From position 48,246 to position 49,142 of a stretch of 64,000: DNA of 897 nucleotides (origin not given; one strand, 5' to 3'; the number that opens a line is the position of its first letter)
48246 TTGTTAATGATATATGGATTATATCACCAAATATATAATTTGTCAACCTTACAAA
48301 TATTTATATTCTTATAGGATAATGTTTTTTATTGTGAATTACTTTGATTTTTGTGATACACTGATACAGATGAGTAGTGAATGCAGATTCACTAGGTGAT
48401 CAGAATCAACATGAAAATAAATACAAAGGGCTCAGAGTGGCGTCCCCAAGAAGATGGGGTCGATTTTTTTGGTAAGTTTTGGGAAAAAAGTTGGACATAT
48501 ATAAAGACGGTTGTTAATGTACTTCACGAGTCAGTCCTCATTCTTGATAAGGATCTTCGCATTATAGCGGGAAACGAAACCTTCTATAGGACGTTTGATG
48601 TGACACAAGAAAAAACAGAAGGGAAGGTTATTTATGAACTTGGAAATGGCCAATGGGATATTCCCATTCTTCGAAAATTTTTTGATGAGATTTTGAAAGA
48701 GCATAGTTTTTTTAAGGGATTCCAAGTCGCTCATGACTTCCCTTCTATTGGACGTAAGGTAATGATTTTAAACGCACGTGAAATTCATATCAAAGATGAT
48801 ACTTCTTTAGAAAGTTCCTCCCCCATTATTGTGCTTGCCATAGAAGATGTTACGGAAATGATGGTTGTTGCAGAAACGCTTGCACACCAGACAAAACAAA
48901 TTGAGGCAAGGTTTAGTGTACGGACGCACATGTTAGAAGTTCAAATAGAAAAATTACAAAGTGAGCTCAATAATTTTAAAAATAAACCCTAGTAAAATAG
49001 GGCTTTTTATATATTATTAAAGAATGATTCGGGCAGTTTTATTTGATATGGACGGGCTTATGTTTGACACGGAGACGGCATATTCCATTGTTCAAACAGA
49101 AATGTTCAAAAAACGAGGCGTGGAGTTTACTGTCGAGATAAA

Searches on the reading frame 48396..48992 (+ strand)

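Call 85: search_protein_families(library=pfam, proteins=[window:48396-48992:+], max_evalue=0.01)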
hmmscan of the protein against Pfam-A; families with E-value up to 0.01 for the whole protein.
window:48396-48992:+ (198 aa): 1 family
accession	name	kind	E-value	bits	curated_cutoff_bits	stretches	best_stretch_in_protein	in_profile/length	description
PF13426.13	PAS_9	-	0.00047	20.8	27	1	45-154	2-103/103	PAS domain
